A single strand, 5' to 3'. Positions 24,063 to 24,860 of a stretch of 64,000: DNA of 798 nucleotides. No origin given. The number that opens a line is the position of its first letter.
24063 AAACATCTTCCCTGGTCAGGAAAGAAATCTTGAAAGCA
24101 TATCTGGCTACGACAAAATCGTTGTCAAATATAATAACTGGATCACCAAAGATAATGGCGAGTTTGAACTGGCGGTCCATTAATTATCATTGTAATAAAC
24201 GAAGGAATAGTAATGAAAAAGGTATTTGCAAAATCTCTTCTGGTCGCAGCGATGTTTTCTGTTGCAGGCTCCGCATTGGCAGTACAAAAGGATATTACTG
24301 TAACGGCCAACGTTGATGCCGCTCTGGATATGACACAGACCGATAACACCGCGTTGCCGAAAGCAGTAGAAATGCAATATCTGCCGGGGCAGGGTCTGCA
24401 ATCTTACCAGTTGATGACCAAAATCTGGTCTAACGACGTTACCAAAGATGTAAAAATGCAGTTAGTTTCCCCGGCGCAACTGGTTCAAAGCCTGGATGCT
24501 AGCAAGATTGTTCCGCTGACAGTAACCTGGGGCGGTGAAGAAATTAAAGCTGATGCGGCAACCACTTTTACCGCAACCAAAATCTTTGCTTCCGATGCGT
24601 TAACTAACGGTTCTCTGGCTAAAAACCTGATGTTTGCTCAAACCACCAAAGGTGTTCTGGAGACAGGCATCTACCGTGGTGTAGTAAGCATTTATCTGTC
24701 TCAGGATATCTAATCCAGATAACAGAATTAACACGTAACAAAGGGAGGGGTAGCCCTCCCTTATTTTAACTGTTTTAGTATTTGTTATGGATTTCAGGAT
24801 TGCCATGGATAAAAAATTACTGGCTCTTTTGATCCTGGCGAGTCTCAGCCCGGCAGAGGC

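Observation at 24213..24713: Major pilin with CfaB-like N-terminal donor strand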

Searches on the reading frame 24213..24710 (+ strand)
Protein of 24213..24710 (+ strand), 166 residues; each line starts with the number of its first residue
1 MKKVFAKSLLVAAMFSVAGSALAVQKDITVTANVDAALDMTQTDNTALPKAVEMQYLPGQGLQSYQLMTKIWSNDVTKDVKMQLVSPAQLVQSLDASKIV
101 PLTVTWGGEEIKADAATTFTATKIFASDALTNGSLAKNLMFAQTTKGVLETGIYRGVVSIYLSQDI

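Call 3: search_solved_structures(query=window:24213-24710:+, max_evalue=10, show_alignments=3)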
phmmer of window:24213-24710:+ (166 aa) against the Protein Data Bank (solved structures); distinct sequences matched with E-value up to 10: 8.
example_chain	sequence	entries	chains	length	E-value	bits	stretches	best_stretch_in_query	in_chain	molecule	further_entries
3f85_A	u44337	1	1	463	1.1e-57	197.7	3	22-162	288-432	homo trimeric fusion of CFA/I fimbrial subunits B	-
3f84_A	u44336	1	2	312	1.4e-36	129.2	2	18-162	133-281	CFA/I fimbrial subunit B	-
6nrv_A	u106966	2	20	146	1e-21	81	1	24-162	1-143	CFA/I fimbrial subunit B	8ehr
3f83_A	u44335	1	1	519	4.3e-21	79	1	23-162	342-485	Fusion of the minor pilin CfaE and major pilin CfaB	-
4y2l_A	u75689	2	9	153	4.3e-21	79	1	25-162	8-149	CFA/I fimbrial subunit B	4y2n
8ehs_G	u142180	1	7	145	1.7e-15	60.9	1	24-164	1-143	CS17 fimbriae major subunit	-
4y2o_B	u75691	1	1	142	2.3e-13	54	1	37-162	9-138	CFA/I fimbrial subunit B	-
4hji_A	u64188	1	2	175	4.9e-10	43.2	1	32-164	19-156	CS1 fimbrial subunit A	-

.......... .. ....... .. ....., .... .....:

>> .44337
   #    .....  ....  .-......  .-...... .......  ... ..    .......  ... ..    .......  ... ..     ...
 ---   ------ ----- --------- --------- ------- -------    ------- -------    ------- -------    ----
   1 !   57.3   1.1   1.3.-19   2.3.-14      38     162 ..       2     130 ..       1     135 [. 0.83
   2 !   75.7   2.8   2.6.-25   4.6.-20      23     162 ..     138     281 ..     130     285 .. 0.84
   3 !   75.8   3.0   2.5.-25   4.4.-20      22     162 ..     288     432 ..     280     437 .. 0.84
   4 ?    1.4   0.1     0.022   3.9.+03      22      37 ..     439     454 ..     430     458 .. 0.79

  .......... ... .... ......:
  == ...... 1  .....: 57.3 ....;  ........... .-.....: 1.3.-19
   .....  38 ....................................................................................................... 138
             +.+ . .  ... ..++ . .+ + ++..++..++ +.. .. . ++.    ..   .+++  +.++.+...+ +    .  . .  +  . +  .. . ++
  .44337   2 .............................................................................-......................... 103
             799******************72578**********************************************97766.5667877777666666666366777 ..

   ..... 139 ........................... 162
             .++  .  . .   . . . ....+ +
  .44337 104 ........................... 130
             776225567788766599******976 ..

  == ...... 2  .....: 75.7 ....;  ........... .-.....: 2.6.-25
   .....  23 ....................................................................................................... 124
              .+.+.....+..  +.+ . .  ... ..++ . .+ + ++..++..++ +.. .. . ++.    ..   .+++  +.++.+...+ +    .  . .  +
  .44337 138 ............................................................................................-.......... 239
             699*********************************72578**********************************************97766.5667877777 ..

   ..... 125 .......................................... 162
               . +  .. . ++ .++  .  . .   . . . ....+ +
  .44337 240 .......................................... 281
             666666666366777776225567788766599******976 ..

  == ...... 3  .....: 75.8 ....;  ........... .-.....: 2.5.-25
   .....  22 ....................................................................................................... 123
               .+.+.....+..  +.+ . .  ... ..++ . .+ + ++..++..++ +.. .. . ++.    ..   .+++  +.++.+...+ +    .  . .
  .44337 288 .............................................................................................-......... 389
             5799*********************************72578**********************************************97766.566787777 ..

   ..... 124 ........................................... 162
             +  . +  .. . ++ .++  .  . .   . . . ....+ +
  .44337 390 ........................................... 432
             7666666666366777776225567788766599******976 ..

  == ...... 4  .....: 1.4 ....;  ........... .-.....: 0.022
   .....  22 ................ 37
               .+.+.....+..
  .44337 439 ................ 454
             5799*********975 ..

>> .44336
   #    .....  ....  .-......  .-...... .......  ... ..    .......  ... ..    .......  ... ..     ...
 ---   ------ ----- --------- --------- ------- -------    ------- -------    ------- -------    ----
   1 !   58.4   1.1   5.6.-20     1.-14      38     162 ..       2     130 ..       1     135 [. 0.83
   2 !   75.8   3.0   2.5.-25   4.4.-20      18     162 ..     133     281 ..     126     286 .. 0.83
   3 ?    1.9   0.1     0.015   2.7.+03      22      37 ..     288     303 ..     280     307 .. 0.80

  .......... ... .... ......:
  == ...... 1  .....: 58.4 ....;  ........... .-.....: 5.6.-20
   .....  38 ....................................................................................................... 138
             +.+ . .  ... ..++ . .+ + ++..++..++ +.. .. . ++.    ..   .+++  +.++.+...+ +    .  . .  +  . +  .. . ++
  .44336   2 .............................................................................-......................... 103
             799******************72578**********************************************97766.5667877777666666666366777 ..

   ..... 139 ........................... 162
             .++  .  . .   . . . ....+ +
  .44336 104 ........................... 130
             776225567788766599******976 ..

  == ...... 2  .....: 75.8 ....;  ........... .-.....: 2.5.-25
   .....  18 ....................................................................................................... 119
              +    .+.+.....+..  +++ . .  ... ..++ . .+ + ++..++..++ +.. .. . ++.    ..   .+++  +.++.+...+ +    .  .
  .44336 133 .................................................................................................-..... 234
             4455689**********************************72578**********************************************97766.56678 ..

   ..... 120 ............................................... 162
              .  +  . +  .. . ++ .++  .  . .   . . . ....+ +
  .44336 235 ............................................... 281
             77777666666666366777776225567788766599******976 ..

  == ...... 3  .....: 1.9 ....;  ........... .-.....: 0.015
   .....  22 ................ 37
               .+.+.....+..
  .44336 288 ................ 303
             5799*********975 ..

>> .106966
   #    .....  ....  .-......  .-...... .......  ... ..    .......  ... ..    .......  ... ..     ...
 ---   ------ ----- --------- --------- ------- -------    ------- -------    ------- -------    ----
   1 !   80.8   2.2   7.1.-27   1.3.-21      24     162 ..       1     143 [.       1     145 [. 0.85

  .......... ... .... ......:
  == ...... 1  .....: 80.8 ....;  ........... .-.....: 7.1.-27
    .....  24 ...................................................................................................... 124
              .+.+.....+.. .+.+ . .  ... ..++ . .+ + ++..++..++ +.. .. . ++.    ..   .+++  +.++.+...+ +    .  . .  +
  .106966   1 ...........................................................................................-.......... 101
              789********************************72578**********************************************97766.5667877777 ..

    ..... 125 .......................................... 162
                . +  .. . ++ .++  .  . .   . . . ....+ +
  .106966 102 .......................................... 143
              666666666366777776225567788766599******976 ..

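Call 6: profile_search(protein=window:24213-24710:+)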
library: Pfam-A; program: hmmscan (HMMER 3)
A. the first sequence (166 residues): domains with independent E <= 10: 1; with E <= 0.001: 1
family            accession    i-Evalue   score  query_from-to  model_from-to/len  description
Fimbrial_CS1      PF04449.17    3.5e-23    82.6      24-162         1-132/133  CS1 type fimbrial major subunit

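Call 20: find_homologous_proteins(query=window:24213-24710:+, max_evalue=0.001)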
Query window:24213-24710:+ (166 aa): 99 proteins with E <= 0.001 among 148 candidates.
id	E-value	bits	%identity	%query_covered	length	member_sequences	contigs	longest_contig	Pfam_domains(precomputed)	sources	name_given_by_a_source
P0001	3.5e-96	337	99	100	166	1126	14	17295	PF04449.19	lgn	-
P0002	5.8e-95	333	99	99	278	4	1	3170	PF04449.19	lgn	-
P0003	9.1e-95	332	100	98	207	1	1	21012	PF04449.19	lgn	-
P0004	8.1e-93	326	99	100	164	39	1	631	PF04449.19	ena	-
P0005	1.3e-91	322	98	100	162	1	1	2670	PF04449.19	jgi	-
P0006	3.1e-91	321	98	100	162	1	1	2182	PF04449.19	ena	-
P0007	1.3e-90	319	97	100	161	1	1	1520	PF04449.19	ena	-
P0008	5.1e-90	317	93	100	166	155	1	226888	PF04449.19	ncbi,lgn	ncbi:fimbrial protein [Escherichia coli]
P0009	4.1e-89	314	96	100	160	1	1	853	PF04449.19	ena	-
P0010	2.5e-87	308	95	100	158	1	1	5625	PF04449.19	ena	-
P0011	1.2e-86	306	93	100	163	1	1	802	PF04449.19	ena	-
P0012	2.9e-86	305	95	100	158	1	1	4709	PF04449.19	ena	-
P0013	5.9e-86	304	95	100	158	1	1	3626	PF04449.19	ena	-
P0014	1.7e-85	302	100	89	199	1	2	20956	PF04449.19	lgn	-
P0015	2.2e-83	296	89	100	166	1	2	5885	PF04449.19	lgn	-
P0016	3.1e-81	289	96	87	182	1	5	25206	PF04449.19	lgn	-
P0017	4.6e-80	285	95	92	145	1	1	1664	PF04449.19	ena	-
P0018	8.7e-80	284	92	88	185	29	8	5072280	PF04449.19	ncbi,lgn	-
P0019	1.1e-75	271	88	92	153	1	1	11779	PF04449.19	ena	-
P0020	6.7e-69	249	82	100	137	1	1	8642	PF04449.19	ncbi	-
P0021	8.7e-65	235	94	74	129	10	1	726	PF04449.19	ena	-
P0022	2.7e-63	230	100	68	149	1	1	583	PF04449.19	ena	-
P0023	3.4e-56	207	98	64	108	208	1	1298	PF04449.19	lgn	-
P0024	4.9e-55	204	66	100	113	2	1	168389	PF04449.19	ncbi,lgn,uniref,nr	ncbi:CS1 type fimbrial major subunit [Escherichia coli]|uniref:CS1 type fimbrial major subunit n=1 T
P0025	7.7e-54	200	64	99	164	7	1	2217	PF04449.19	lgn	-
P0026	4.5e-53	197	65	99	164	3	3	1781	PF04449.19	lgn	-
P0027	2.6e-52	195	64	99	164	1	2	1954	PF04449.19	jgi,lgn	jgi:hypothetical protein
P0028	1.1e-51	193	100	57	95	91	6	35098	PF04449.19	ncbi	ncbi:fimbrial protein, partial [Escherichia coli]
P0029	4.4e-51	191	63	99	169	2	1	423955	PF04449.19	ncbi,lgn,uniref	ncbi:CS1 type fimbrial major subunit [Kluyvera intermedia]|uniref:CS1 type fimbrial major subunit n=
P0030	7.1e-51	190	98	59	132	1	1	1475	PF04449.19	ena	-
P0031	8.4e-51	190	63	99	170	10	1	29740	PF04449.19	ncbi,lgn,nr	ncbi:fimbrial protein [Salmonella enterica]|nr:fimbrial protein [Salmonella enterica]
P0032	9.4e-51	190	63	99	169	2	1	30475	PF04449.19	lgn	-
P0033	1.3e-50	189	63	99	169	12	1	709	PF04449.19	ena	-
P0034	1.8e-50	189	63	99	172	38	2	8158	PF04449.19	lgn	-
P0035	4.8e-50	188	97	59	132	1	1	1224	PF04449.19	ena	-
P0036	5.9e-50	187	62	99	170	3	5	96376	PF04449.19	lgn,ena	-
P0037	6.7e-50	187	63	99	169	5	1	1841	PF04449.19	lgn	-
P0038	9.6e-50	187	60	99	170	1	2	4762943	PF04449.19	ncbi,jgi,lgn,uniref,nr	ncbi:CS1 type fimbrial major subunit [unidentified bacterial endosymbiont]|jgi:CS1 type fimbrial maj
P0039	1.1e-49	186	92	60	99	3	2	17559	PF04449.19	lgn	-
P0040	1.1e-49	186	62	99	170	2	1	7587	PF04449.19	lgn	-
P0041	2.6e-49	185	62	99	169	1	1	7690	PF04449.19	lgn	-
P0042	3.9e-49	185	62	98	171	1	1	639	PF04449.19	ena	-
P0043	9.2e-49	183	56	99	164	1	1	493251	PF04449.19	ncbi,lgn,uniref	ncbi:CS1 type fimbrial major subunit [Pseudocitrobacter cyperus]|uniref:CS1 type fimbrial major subu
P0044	7.0e-48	181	60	99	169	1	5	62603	PF04449.19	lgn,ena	-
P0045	2.1e-47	179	60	99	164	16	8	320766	PF04449.19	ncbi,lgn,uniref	ncbi:CS1 type fimbrial major subunit [Enterobacter mori]|uniref:CS1 type fimbrial major subunit n=1 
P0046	3.6e-47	178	59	99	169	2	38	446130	PF04449.19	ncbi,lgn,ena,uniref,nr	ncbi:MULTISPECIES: CS1 type fimbrial major subunit [Klebsiella]|uniref:CS1 type fimbrial major subun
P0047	7.7e-47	177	83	65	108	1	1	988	PF04449.19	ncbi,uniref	ncbi:fimbrial protein, partial [Escherichia coli]|uniref:CS1 type fimbrial major subunit n=1 Tax=Esc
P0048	8.7e-47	177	58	99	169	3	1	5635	PF04449.19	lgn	-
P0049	1.6e-46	176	58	99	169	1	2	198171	PF04449.19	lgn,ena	-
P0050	8.0e-46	174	58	99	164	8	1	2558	PF04449.19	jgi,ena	-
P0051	1.0e-45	174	58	99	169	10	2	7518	PF04449.19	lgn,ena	-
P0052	1.6e-45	173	89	61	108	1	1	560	PF04449.19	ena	-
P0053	2.5e-45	172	58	98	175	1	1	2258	PF04449.19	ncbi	ncbi:MAG: CS1 type fimbrial major subunit [Kluyvera sp.]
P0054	2.6e-45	172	55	98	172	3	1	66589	PF04449.19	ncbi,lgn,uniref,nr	ncbi:CS1 type fimbrial major subunit [Chimaeribacter arupi]|uniref:CS1 type fimbrial major subunit n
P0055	3.7e-45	172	55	98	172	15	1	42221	PF04449.19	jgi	jgi:hypothetical protein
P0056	1.6e-44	170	54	99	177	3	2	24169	PF04449.19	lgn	-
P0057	1.9e-44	169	54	98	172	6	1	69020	PF04449.19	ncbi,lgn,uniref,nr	ncbi:fimbrial protein [Chimaeribacter arupi]|uniref:Fimbrial protein n=1 Tax=Chimaeribacter arupi Ta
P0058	2.0e-44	169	58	99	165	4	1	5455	PF04449.19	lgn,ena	-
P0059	2.0e-44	169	54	99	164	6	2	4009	PF04449.19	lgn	-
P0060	3.9e-44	168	57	99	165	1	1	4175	PF04449.19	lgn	-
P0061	1.4e-43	167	53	100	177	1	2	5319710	PF04449.19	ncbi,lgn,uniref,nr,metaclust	ncbi:alpha-fimbriae major subunit [Buttiauxella ferragutiae ATCC 51602]|uniref:Alpha-fimbriae major 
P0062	1.7e-43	166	57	98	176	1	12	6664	PF04449.19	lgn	-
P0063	2.2e-43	166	59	98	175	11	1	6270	PF04449.19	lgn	-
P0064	3.3e-43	165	54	91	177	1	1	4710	PF04449.19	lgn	-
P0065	6.2e-43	165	54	99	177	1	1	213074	PF04449.19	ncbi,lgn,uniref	ncbi:fimbrial protein [Buttiauxella sp.]|uniref:fimbrial protein n=1 Tax=Buttiauxella sp. TaxID=1972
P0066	1.0e-42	164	53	98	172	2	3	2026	PF04449.19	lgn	-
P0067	1.5e-42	163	56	95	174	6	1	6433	PF04449.19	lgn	-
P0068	2.1e-41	160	52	99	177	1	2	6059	PF04449.19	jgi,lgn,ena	-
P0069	3.1e-41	159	81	59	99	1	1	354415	PF04449.19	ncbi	-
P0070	4.2e-41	159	51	98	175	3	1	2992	PF04449.19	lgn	-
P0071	4.5e-41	158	50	99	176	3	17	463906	PF04449.19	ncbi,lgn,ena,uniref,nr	ncbi:fimbrial protein [Rahnella aquatilis]|uniref:CS1 type fimbrial major subunit n=1 Tax=Rahnella a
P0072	5.8e-40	155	53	99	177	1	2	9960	PF04449.19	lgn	-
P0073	7.2e-40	155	49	99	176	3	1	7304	PF04449.19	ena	-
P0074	8.8e-40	154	54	98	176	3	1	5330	PF04449.19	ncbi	-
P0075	2.1e-39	153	100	47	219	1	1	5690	PF04449.19,PF13482.13,PF10108.16,PF03104.26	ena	-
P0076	2.4e-38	150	49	98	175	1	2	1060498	PF04449.19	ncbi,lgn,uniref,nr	ncbi:CS1 type fimbrial major subunit [Enterobacillus tribolii]|uniref:CS1 type fimbrial major subuni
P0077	3.2e-36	143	88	50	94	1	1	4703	PF04449.19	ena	-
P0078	6.0e-35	139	100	42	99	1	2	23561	PF04449.19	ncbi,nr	ncbi:putative fimbrial subunit [Shigella sonnei]|nr:putative fimbrial subunit [Shigella sonnei] SJM0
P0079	1.9e-34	137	86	48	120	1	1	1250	PF04449.19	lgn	-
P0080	9.5e-34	135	97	42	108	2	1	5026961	PF04449.19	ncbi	-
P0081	7.1e-33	132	49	99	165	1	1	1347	PF04449.19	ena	-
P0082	2.5e-32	130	45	98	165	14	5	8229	PF04449.19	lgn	-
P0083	7.9e-31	125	46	99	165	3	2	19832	PF04449.19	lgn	-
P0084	8.4e-31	125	43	98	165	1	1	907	PF04449.19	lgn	-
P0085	4.3e-30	123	43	98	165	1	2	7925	PF04449.19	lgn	-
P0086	4.4e-30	123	100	37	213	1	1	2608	PF04449.19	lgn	-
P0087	4.5e-30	123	45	98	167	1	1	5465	PF04449.19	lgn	-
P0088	1.7e-28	118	47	92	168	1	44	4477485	PF04449.19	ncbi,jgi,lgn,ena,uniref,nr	ncbi:cable pilus major pilin CblA [Stenotrophomonas sp. SI-NJAU-1]|jgi:hypothetical protein|uniref:c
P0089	6.5e-28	116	42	98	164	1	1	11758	PF04449.19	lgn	-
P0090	9.0e-28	115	47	92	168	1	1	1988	PF04449.19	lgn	-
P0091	2.2e-27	114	47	86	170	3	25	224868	PF04449.19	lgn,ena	-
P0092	3.0e-27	114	47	92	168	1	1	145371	PF04449.19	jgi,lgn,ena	-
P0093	4.0e-27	113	97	35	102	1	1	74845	PF04449.19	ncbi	-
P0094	8.8e-27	112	98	34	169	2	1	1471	PF04449.19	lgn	-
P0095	2.1e-21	95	41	85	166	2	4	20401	PF04449.19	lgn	-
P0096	5.8e-20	90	40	90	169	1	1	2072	PF04449.19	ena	-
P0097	1.6e-18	85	40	87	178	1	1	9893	PF04449.19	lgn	-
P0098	2.5e-13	69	58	51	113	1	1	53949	PF04449.19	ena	-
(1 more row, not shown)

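Call 21: search_dna_similar(query=window:24213-24710:+, collection=plasmids, mode=protein, max_rows=40, rows=spread)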
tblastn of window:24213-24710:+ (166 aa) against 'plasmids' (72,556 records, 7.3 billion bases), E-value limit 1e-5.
Records with a match: 54; places in all: 58; records where one place covers at least 80% of the query: 52.
Best place of each record, by identity: >=99% 2; <60% 52.
By first word of the organism name: Escherichia 35; Pantoea 9; Serratia 3; Salmonella 3; Burkholderia 2; Rahnella 1; Edwardsiella 1.
By predicted mobility (MOB-suite, as given by PLSDB): non-mobilizable 26; mobilizable 19; conjugative 9.
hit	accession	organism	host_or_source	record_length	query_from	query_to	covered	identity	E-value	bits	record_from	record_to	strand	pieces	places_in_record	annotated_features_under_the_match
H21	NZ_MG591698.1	Escherichia coli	Homo sapiens,feces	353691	1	166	100%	100.0%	2e-90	294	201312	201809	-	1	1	CS1 type fimbrial major subunit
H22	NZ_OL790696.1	Escherichia coli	-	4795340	1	166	100%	100.0%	2e-90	294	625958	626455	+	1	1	none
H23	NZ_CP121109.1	Pantoea sp. X85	metagenomic assembly,rabbit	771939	1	164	99%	46.3%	3e-33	130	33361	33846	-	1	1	CS1 type fimbrial major subunit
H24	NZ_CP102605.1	Pantoea sp. SOD02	cell culture,urban freshwater stream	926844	1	164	99%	45.7%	2e-33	130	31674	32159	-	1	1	CS1 type fimbrial major subunit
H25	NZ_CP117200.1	Pantoea sp. SS70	Solanum tuberosum L.,cell culture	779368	1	164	99%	45.7%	2e-32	128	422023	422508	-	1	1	CS1 type fimbrial major subunit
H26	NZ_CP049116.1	Pantoea stewartii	Dracaena sanderiana,cell ...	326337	1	164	99%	39.4%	4e-21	96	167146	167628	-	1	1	CS1 type fimbrial major subunit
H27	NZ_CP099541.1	Pantoea stewartii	Oryza sativa,cell culture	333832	1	164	99%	39.4%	4e-21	96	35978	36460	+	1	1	CS1 type fimbrial major subunit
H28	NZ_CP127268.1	Escherichia coli TW14425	Homo sapiens,stool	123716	1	164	99%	37.3%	1e-21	97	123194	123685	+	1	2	CS1 type fimbrial major subunit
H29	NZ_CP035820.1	Escherichia coli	Homo sapiens,stool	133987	1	164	99%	37.3%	1e-21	97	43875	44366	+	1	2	CS1 type fimbrial major subunit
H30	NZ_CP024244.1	Escherichia coli O128:H27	-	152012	1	164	99%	37.3%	1e-21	97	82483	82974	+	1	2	CS1 type fimbrial major subunit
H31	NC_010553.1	Burkholderia ambifaria MC40-6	-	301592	12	164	92%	39.4%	6e-17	84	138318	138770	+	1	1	cblA: cable pilus major pilin CblA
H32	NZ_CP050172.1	Serratia fonticola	pure culture,root of Codonopsis pilosula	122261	8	164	95%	38.0%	2e-17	86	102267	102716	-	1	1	CS1 type fimbrial major subunit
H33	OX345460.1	Salmonella enterica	Gallus gallus,Poultry farm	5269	1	166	100%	35.7%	9e-20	92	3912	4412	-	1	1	CDS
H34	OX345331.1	Salmonella enterica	-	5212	1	166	100%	35.7%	2e-19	91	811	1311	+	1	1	record has no annotation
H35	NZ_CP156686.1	Burkholderia stagnalis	Bacterial cells,soils collected in ...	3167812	23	164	86%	41.0%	5e-20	93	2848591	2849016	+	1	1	none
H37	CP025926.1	Escherichia coli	Homo sapiens,stool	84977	14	163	90%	38.4%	3e-20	93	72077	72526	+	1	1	csaB: CS4 pilus major pilin CsaB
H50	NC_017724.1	Escherichia coli ETEC H10407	-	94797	14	163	90%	37.7%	5e-18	87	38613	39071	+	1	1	cfaB: CFA/I pilus major pilin CfaB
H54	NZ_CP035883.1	Escherichia coli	Homo sapiens,stool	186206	20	164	87%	34.2%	2e-12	71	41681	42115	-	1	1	csdA: CS19 fimbria major subunit CsdA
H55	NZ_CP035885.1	Escherichia coli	Homo sapiens,stool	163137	1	164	99%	30.1%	6e-11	67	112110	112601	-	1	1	CS17 fimbrial major subunit CsbA | csbA: CS17 fimbrial major subunit CsbA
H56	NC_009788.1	Escherichia coli O139:H28 str. E24377A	-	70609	1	164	99%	29.6%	1e-10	66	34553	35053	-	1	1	cooA: CS1 fimbrial major subunit CooA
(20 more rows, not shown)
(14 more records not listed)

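Call 22: get_annotated_region(hit=H50, flank=6000)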
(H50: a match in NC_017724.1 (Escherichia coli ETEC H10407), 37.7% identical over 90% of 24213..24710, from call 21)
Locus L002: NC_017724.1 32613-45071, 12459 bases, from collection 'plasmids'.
description: Escherichia coli ETEC H10407 plasmid p948, complete sequence
organism: Escherichia coli ETEC H10407 (NCBI taxid 316401)
taxonomy: Bacteria; Pseudomonadota; Gammaproteobacteria; Enterobacterales; Enterobacteriaceae; Escherichia; Escherichia coli; Escherichia coli ETEC H10407
host: -; source: -; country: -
typing (MOB-suite, as given by PLSDB): mobilizable; replicon IncFIA,IncFIC
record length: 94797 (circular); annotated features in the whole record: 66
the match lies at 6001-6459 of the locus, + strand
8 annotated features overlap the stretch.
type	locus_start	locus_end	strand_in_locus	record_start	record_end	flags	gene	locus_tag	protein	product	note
CDS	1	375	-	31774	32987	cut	-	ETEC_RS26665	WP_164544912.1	IS3 family transposase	-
CDS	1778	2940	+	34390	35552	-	-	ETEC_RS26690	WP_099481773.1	IS3-like element IS3 family transposase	GO:0006313 - DNA transposition [Evidence IEA]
CDS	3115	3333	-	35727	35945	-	sta2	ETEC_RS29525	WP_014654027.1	heat-stable enterotoxin ST-I group b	-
CDS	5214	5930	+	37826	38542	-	cfaA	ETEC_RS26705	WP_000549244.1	CFA/I pilus chaperone CfaA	-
CDS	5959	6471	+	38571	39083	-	cfaB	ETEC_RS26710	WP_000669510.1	CFA/I pilus major pilin CfaB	-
predicted_resistance_gene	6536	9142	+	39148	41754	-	cfaC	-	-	CFA/I pilus usher protein CfaC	predicted by amrfinderplus; class ; identity 100.0%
CDS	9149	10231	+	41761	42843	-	cfaE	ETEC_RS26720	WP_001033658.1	CFA/I pilus tip adhesin CfaE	-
CDS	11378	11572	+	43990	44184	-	-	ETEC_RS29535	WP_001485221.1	ANR family transcriptional regulator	-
